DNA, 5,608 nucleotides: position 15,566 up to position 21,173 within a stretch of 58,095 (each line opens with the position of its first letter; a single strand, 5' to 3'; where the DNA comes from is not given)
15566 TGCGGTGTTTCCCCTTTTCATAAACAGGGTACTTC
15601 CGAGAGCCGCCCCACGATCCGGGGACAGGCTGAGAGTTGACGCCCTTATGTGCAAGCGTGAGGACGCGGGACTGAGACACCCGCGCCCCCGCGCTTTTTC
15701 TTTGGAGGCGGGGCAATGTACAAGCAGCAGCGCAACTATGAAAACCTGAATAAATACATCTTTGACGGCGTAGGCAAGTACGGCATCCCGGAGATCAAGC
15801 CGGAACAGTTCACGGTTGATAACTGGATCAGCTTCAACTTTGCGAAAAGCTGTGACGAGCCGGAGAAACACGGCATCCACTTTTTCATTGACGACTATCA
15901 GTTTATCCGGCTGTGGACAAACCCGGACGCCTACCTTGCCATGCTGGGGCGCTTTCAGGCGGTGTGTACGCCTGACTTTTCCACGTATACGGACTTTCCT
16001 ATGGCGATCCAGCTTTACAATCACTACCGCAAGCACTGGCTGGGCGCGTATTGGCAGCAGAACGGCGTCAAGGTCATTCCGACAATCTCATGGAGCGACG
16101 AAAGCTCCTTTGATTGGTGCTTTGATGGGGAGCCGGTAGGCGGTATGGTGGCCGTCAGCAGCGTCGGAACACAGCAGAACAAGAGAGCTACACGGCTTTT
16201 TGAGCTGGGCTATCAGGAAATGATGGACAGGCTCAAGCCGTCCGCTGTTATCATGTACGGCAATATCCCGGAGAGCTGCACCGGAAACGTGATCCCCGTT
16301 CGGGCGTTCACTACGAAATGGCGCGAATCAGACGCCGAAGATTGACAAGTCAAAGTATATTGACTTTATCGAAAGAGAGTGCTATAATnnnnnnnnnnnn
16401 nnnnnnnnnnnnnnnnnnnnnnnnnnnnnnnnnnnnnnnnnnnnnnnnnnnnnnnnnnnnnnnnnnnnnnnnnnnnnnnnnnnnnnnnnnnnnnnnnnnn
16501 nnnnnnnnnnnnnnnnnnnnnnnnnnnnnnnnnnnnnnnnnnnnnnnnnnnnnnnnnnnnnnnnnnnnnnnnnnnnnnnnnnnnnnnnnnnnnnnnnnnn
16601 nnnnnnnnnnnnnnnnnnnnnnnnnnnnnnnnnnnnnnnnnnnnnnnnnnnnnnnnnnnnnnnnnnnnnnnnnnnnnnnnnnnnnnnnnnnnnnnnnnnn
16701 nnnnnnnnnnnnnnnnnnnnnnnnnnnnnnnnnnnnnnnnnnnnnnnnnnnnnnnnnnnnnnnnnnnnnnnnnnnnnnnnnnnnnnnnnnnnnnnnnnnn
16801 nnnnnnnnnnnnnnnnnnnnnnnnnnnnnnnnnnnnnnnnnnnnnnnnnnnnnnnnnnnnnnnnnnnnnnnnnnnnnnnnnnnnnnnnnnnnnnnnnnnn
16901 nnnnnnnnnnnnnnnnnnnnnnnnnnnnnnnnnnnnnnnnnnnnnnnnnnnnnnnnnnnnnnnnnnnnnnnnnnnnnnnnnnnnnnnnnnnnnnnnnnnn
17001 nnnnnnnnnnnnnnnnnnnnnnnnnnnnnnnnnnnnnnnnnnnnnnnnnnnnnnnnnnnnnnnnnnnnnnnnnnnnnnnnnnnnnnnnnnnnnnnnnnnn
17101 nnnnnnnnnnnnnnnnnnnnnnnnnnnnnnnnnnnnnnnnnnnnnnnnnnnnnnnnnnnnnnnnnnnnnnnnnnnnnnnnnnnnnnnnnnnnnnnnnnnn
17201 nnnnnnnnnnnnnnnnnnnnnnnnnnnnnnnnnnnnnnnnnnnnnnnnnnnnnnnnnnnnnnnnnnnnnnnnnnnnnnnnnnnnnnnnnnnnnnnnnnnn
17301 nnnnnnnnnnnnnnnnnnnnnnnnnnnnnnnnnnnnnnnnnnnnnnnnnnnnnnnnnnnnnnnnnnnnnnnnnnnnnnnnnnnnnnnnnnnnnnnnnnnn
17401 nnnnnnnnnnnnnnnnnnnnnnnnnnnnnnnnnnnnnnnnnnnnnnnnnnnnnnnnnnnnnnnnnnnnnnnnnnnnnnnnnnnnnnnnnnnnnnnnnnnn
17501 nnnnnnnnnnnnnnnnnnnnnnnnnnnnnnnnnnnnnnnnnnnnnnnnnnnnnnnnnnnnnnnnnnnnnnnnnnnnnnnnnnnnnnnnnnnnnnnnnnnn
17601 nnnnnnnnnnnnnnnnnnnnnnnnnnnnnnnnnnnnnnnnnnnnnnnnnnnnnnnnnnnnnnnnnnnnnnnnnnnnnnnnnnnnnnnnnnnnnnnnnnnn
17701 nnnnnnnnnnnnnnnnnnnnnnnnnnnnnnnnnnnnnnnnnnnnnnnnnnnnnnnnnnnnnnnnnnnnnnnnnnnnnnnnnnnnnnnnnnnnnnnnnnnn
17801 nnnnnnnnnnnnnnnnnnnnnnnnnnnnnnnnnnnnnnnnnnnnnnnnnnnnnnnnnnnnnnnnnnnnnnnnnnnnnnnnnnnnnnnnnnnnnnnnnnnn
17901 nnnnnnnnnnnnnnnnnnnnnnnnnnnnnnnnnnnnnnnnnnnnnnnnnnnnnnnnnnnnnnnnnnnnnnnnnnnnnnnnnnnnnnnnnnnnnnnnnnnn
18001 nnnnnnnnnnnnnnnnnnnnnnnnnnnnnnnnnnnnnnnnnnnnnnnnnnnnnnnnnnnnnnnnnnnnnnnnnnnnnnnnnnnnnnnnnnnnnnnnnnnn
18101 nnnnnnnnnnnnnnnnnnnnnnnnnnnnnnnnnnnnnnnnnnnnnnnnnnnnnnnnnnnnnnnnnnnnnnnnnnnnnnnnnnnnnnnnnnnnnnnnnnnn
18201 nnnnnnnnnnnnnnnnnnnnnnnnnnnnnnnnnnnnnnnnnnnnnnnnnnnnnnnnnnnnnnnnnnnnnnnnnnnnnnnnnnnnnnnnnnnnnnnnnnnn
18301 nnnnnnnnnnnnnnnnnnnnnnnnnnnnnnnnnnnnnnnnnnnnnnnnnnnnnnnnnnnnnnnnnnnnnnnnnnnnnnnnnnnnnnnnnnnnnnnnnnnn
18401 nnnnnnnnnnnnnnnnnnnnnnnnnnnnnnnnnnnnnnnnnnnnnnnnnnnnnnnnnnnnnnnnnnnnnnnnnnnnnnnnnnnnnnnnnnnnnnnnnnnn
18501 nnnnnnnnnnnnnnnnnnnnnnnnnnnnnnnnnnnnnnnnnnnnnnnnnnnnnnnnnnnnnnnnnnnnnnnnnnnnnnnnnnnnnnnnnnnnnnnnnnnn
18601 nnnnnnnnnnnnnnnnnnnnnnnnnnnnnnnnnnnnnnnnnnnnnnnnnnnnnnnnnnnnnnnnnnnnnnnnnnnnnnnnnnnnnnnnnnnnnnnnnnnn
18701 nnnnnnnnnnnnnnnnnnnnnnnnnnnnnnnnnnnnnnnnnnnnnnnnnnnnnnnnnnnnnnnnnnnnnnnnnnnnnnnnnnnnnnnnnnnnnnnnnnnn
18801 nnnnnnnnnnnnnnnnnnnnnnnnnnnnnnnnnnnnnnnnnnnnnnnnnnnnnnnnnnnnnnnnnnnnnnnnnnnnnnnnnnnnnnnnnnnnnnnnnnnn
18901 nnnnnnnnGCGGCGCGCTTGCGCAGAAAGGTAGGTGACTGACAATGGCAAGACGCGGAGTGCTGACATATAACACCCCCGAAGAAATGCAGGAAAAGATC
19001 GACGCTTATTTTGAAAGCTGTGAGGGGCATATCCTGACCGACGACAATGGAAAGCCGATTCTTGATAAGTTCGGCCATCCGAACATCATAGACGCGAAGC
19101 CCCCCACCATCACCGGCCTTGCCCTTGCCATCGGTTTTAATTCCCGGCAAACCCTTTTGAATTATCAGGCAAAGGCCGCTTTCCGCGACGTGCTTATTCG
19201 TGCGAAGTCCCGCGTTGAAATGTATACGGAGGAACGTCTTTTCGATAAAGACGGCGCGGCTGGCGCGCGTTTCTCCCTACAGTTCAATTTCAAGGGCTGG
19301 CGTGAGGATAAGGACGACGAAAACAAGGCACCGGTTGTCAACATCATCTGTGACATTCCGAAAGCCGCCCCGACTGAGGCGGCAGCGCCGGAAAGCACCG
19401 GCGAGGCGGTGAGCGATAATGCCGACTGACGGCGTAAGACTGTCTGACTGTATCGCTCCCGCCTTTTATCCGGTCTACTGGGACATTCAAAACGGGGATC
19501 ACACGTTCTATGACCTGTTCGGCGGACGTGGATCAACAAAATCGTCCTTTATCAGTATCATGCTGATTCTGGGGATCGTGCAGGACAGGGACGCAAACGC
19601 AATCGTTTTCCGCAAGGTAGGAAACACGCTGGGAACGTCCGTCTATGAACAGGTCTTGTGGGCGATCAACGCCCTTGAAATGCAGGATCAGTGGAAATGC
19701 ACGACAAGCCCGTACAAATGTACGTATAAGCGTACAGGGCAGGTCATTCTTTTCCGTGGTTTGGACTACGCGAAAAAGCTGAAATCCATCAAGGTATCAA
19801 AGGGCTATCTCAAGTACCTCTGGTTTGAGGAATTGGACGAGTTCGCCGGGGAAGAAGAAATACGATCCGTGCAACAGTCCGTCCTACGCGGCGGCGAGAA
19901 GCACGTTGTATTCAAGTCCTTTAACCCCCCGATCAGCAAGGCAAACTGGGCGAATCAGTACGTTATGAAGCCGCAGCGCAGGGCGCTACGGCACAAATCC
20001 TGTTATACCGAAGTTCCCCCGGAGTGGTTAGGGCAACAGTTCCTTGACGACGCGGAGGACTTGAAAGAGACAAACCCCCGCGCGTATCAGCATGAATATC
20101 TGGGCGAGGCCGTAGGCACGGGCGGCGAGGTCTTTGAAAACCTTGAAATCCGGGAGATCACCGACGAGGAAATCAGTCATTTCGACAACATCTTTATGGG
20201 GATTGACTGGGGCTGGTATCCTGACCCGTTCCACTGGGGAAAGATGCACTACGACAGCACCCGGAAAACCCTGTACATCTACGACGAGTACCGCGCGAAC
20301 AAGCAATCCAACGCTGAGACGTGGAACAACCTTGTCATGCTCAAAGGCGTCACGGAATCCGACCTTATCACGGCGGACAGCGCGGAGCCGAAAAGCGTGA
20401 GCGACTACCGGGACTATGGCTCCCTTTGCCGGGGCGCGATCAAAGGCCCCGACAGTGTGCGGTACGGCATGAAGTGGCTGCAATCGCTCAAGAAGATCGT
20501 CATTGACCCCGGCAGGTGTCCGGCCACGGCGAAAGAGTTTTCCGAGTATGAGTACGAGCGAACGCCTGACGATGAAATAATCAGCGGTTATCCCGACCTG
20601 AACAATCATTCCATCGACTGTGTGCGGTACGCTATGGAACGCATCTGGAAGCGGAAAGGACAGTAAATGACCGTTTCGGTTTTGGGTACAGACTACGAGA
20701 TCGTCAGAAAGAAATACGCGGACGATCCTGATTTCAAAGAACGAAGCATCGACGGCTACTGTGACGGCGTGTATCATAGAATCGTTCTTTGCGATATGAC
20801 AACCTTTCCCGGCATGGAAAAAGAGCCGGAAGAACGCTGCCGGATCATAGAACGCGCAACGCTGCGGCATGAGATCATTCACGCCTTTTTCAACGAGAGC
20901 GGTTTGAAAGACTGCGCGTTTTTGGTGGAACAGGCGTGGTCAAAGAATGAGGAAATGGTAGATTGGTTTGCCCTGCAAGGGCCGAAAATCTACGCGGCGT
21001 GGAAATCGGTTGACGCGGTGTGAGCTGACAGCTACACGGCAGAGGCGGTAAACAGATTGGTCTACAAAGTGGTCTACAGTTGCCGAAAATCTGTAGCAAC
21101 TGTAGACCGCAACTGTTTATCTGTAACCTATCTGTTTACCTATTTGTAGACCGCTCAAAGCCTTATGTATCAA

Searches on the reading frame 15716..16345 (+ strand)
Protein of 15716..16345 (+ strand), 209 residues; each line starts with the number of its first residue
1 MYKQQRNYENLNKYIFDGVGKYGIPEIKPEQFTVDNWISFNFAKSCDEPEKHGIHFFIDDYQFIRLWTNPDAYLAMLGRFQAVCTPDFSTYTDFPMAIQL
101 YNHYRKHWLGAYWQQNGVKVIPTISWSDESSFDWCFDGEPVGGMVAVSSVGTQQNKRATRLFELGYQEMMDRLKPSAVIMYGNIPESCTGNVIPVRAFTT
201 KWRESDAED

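Call 26: search_protein_families(library=phrogs, proteins=[window:15716-16345:+], max_evalue=0.001)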
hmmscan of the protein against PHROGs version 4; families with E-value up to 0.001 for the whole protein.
window:15716-16345:+ (209 aa): 2 families
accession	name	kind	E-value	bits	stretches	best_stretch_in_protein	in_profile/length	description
phrog_8680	-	unknown function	7.3e-70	235.5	1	6-196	13-204/221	-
phrog_940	-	DNA, RNA and nucleotide metabolism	3.7e-68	231.5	1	4-205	155-361/388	nuclease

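Call 55: search_protein_families(library=pfam, proteins=[window:15716-16345:+], max_evalue=0.01)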
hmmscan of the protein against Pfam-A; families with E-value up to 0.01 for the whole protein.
window:15716-16345:+ (209 aa): 1 family
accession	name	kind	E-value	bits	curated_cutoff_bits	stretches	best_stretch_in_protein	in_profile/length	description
PF14386.11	DUF4417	-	3.1e-59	200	28.9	1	19-198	4-182/183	Domain of unknown function (DUF4417)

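Call 71: search_protein_families(library=ncbifam, proteins=[window:15716-16345:+], max_evalue=0.1)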
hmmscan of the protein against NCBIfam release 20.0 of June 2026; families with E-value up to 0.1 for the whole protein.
window:15716-16345:+ (209 aa): 0 families

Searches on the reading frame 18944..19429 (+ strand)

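Call 26: search_protein_families(library=phrogs, proteins=[window:18944-19429:+], max_evalue=0.001)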
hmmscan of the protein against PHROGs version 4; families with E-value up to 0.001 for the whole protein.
window:18944-19429:+ (161 aa): 1 family
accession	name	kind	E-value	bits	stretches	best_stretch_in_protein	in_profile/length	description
phrog_606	-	head and packaging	7.2e-20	72.7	1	8-134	24-145/167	terminase small subunit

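Call 55: search_protein_families(library=pfam, proteins=[window:18944-19429:+], max_evalue=0.01)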
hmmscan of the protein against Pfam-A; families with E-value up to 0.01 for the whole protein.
window:18944-19429:+ (161 aa): 1 family
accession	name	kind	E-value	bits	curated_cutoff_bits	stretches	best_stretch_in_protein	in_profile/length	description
PF16677.11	GP3_package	-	3.8e-16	59.6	29.4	1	9-123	6-103/105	DNA-packaging protein gp3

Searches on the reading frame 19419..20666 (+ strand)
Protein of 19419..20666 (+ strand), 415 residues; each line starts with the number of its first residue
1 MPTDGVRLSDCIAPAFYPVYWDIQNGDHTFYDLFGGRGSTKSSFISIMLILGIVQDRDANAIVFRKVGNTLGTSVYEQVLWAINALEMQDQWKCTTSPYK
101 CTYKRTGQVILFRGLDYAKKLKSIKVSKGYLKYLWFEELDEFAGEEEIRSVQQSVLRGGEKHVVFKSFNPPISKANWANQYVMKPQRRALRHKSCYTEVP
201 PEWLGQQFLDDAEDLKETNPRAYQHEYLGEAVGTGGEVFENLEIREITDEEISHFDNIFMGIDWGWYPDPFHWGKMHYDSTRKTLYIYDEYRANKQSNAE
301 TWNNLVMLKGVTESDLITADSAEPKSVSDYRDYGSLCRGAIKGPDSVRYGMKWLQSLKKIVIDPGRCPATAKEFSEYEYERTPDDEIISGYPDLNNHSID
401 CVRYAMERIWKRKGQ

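Call 26: search_protein_families(library=phrogs, proteins=[window:19419-20666:+], max_evalue=0.001)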
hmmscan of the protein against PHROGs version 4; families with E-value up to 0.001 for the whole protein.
window:19419-20666:+ (415 aa): 7 families
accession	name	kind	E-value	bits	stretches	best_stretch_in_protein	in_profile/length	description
phrog_3717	-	head and packaging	5e-53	181.3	1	12-277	7-271/277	terminase large subunit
phrog_2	-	head and packaging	1.8e-38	133.9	1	21-413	268-596/807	terminase large subunit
phrog_5653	-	head and packaging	2.5e-38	132.8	1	232-410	4-181/199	terminase large subunit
phrog_18557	-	head and packaging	3.3e-29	101.8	1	338-415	2-79/88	terminase large subunit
phrog_6672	-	head and packaging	1.2e-22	81.1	1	282-414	4-134/145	terminase large subunit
phrog_8711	-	head and packaging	1e-14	55.4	1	9-88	6-85/89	terminase large subunit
phrog_10250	-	head and packaging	3.4e-06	27.9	0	358-413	165-219/228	terminase large subunit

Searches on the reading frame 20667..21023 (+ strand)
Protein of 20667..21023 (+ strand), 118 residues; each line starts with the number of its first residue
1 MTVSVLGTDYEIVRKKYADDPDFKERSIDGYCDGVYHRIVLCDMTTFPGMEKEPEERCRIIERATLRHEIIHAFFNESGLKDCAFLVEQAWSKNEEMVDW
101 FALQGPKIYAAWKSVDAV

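Call 10: search_protein_families(library=pfam, proteins=[window:20667-21023:+], max_evalue=0.01)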
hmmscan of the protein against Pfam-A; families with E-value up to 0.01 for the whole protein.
window:20667-21023:+ (118 aa): 0 families

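Call 26: search_protein_families(library=phrogs, proteins=[window:20667-21023:+], max_evalue=0.001)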
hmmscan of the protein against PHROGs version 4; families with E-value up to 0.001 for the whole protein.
window:20667-21023:+ (118 aa): 1 family
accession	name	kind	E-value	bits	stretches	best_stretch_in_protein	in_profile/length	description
phrog_1233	-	unknown function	2.3e-17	64.1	1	1-112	10-104/306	-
